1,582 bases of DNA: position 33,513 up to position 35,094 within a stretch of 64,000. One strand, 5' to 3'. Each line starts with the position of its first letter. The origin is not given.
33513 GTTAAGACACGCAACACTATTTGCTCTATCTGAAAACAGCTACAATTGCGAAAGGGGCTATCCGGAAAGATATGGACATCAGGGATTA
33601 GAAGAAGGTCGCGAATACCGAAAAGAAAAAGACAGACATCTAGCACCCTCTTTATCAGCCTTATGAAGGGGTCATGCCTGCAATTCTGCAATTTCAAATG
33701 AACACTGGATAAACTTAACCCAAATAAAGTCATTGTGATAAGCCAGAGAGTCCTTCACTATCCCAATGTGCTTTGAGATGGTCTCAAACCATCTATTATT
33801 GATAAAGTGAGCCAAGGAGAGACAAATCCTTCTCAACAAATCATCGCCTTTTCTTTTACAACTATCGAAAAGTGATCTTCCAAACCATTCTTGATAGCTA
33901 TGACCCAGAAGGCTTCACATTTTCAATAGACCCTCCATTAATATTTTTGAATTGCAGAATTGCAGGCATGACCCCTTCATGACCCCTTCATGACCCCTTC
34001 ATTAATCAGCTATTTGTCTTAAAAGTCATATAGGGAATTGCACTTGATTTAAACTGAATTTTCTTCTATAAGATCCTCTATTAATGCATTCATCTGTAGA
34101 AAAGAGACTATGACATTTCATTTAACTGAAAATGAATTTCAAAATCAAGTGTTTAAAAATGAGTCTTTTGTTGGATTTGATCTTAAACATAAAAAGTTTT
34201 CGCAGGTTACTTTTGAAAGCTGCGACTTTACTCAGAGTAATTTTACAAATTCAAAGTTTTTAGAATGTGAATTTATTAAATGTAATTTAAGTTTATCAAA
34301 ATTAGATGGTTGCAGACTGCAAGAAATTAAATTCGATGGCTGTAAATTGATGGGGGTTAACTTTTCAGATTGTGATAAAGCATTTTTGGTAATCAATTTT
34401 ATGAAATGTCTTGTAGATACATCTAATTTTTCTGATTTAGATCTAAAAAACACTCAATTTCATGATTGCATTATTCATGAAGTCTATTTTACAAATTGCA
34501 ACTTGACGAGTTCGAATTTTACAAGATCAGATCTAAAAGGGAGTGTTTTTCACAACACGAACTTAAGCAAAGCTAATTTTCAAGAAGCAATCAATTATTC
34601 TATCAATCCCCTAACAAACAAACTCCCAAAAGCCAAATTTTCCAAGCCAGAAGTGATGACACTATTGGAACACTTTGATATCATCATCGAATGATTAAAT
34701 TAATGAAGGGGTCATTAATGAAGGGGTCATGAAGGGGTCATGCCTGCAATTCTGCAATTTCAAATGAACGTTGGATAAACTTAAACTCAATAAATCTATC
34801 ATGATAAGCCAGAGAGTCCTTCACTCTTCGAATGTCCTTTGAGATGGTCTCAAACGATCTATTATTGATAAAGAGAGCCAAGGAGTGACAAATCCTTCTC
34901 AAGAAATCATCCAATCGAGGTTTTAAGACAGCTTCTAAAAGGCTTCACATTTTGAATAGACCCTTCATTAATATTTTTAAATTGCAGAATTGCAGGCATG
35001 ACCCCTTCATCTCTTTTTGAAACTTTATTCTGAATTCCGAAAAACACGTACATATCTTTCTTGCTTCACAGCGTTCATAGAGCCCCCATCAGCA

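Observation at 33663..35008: Pentapeptide-repeat gene bracketed by two direct MITE copies with mirrored, reiterated terminal motifs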

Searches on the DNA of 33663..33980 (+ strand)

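Call 69: search_dna_similar(query=window:33663-33980:+, collection=plasmids, mode=distant, max_evalue=0.01)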
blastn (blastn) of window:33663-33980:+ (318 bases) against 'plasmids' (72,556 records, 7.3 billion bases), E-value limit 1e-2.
No match.

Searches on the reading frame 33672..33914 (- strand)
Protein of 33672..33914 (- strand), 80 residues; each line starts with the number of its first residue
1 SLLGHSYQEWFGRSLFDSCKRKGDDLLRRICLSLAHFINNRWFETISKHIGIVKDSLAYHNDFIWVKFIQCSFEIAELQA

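Call 40: search_protein_representatives(protein=window:33672-33914:-)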
Query: 80 residues. Proteins with E-value up to 0.001 (for the whole library): 0; up to 1e-10: 0; up to 1e-30: 0. The best 0 are listed.

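Call 43: search_protein_families(library=pfam, proteins=[window:33672-33914:-], max_evalue=10)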
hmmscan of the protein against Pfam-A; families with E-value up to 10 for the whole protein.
window:33672-33914:- (80 aa): 2 families
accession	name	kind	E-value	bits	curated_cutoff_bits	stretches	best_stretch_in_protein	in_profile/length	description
PF08670.17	MEKHLA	-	0.15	12.4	23.7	1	2-28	6-31/143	MEKHLA domain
PF05385.17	Adeno_E4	-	0.16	13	27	1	5-50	52-96/108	Mastadenovirus early E4 13 kDa protein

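Call 44: search_protein_families(library=ncbifam, proteins=[window:33672-33914:-], max_evalue=10)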
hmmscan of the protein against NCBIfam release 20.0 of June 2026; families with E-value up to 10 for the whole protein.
window:33672-33914:- (80 aa): 0 families

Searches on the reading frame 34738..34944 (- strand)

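Call 9: search_protein_families(library=pfam, proteins=[window:34738-34914:-], max_evalue=1)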
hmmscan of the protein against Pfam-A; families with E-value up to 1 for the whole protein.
window:34738-34914:- (58 aa): 0 families

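Call 43: search_protein_families(library=pfam, proteins=[window:34741-34944:-], max_evalue=10)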
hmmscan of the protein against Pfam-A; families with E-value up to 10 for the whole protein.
seq(68 aa): 0 families

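Call 44: search_protein_families(library=ncbifam, proteins=[window:34741-34944:-], max_evalue=10)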
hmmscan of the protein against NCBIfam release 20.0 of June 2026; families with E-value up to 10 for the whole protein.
seq(68 aa): 1 family
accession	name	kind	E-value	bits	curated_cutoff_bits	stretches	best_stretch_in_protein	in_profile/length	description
NF040700.1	VPA1262_N_dom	domain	0.0078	15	80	1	13-53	390-429/478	VPA1262 family N-terminal domain-containing protein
